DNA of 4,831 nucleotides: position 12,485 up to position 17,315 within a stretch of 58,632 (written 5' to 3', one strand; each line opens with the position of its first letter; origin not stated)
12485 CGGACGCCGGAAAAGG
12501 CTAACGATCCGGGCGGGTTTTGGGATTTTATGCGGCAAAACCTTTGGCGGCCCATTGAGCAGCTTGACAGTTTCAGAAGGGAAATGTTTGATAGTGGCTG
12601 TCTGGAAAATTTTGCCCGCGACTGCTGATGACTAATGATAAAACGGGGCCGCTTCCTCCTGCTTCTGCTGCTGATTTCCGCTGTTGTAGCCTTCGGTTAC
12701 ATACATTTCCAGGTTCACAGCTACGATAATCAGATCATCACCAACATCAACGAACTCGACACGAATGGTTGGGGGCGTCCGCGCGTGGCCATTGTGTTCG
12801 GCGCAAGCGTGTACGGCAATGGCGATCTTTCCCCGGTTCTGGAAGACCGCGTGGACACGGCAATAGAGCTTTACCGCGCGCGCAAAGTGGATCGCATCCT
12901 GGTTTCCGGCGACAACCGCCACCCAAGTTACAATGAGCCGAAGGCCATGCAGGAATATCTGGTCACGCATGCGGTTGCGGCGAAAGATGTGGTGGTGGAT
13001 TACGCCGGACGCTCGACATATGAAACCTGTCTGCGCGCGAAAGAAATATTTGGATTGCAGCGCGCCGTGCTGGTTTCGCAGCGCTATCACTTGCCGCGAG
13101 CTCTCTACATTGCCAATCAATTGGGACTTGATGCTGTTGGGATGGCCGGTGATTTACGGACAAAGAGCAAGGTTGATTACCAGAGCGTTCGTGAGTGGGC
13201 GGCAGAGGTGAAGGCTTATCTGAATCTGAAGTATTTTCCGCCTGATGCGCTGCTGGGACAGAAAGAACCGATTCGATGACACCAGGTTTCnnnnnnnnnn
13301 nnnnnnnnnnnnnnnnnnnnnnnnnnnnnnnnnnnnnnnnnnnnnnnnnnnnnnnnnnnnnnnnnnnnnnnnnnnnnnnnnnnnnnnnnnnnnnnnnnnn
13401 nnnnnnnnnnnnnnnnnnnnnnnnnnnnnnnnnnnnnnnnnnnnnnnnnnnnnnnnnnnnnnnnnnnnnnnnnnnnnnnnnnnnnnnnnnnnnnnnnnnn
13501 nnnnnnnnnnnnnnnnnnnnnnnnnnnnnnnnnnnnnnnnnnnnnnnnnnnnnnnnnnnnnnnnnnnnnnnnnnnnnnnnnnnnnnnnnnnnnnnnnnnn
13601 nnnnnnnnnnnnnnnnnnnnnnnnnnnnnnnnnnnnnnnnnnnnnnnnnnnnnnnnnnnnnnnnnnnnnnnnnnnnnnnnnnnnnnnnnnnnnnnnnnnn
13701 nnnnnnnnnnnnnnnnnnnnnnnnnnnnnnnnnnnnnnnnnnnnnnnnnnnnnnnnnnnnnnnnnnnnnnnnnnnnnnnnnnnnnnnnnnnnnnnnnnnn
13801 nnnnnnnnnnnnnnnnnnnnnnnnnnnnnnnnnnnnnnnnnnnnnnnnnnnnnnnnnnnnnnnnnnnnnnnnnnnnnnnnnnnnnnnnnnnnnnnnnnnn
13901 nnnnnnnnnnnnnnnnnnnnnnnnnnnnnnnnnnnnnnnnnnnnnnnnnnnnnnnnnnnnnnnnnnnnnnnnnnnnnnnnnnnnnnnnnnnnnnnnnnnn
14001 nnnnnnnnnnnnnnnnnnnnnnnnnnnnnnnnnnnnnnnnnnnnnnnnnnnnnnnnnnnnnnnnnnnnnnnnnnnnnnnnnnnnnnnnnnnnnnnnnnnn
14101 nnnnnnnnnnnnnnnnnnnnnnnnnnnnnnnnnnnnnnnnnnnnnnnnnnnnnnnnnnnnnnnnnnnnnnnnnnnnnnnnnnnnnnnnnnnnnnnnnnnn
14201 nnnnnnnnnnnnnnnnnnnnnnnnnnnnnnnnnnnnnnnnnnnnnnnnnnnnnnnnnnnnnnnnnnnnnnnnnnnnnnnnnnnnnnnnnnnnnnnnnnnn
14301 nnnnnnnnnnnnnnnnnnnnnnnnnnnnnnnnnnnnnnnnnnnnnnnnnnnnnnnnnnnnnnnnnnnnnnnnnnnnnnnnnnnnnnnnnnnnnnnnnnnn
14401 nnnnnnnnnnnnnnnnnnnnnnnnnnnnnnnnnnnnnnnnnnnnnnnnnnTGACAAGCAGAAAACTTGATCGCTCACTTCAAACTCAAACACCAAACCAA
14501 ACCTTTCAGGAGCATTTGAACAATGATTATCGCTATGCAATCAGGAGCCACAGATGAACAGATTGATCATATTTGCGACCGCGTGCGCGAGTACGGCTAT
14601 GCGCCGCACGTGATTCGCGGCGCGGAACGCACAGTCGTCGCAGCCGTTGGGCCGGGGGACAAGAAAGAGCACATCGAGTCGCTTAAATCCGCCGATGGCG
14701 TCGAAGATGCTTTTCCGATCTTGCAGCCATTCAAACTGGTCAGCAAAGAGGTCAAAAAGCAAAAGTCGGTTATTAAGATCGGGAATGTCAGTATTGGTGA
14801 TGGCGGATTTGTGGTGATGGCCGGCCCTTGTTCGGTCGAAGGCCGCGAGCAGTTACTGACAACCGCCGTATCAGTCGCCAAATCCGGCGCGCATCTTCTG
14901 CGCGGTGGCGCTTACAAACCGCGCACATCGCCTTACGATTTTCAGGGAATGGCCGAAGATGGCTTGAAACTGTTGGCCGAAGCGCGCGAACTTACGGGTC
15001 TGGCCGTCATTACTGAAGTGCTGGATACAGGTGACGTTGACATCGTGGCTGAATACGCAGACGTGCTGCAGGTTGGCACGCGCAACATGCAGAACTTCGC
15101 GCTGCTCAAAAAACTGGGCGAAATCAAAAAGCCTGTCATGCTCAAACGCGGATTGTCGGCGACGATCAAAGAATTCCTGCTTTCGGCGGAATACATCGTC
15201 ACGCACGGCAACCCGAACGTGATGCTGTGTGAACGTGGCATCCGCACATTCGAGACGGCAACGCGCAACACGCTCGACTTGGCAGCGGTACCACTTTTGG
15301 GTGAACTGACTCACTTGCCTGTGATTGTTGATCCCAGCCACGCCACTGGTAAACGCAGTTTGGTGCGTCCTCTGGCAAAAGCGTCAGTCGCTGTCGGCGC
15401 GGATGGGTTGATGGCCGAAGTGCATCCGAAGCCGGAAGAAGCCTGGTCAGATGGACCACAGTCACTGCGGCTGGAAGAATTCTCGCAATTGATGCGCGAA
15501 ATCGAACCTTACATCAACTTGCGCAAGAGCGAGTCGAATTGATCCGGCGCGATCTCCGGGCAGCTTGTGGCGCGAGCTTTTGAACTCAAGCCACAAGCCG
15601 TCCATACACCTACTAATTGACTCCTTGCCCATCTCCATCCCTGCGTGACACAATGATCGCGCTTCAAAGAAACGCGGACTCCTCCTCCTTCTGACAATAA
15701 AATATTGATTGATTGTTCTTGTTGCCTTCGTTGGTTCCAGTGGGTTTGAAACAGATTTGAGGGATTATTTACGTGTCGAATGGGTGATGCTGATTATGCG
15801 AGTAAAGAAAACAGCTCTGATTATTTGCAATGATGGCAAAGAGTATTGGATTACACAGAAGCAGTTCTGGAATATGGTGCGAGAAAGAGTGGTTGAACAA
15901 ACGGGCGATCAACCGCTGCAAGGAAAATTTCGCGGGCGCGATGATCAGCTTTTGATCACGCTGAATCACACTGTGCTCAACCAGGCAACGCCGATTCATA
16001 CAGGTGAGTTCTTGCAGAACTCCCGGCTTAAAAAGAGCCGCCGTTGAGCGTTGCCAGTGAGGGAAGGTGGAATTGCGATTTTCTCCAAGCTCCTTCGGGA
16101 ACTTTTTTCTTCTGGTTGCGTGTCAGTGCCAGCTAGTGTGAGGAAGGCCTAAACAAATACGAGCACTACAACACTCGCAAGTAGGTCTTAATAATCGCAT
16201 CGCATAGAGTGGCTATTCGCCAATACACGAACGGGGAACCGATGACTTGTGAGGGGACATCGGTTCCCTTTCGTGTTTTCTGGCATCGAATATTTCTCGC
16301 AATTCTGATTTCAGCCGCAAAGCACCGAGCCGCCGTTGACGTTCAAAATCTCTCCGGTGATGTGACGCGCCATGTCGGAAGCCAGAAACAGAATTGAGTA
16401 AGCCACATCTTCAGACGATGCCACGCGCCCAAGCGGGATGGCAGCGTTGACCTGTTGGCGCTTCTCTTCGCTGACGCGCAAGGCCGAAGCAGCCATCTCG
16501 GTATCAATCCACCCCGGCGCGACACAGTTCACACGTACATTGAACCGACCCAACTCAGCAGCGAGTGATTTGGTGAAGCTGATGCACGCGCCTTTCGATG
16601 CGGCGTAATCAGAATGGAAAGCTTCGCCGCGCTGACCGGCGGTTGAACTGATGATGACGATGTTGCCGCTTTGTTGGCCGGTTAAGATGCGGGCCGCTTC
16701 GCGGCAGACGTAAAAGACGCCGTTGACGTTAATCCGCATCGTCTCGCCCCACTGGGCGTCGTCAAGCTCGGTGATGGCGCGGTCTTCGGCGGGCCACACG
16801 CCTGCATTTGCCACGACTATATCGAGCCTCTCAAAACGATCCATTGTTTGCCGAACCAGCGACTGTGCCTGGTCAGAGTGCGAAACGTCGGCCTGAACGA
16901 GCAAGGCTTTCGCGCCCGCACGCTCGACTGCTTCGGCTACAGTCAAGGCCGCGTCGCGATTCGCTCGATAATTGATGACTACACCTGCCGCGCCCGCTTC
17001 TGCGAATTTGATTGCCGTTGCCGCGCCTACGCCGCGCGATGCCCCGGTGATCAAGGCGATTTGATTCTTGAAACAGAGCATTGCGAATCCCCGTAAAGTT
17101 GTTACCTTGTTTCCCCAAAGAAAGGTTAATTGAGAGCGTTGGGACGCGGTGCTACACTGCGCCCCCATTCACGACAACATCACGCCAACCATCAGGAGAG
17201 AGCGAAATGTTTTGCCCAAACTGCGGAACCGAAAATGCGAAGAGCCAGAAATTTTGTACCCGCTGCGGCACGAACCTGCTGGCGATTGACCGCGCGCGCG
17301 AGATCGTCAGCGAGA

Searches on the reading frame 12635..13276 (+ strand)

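Call 87: search_protein_families(library=pfam, proteins=[window:12635-13276:+], max_evalue=0.00001)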
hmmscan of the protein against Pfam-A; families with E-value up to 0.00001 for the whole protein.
window:12635-13276:+ (214 aa): 1 family
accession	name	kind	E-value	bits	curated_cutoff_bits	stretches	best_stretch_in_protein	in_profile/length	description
PF02698.23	DUF218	-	1.3e-26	93.5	27.6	1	51-188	2-131/133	DUF218 domain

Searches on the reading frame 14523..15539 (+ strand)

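Call 29: search_protein_families(library=pfam, proteins=[window:14523-15539:+], max_evalue=0.001)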
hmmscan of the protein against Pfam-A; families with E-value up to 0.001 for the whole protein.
window:14523-15539:+ (339 aa): 3 families
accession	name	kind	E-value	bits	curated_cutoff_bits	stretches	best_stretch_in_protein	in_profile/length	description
PF00793.26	DAHP_synth_1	-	5.9e-81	271.8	25.5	1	84-328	8-265/270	DAHP synthetase I family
PF18152.6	DAHP_snth_FXD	-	4.4e-19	68.5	27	1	1-67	1-66/67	DAHP synthase ferredoxin-like domain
PF03102.20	NeuB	-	6.3e-06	26.3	22.1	1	143-328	53-230/241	NeuB family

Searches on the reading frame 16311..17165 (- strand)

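Call 29: search_protein_families(library=pfam, proteins=[window:16311-17165:-], max_evalue=0.001)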
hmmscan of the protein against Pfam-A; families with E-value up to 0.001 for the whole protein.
window:16311-17165:- (284 aa): 4 families
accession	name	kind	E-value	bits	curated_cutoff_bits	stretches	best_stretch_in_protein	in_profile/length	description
PF13561.12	adh_short_C2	-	2.7e-63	214.2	27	1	41-279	1-234/236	Enoyl-(Acyl carrier protein) reductase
PF00106.31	adh_short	-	2.3e-55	187.6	26.6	1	35-227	1-189/195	short chain dehydrogenase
PF08659.16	KR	-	2.7e-15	57.2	22.6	1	38-194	4-156/180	KR domain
PF23441.1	SDR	-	3.4e-08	33.6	27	1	101-282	77-257/258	SDR-like rossmann domain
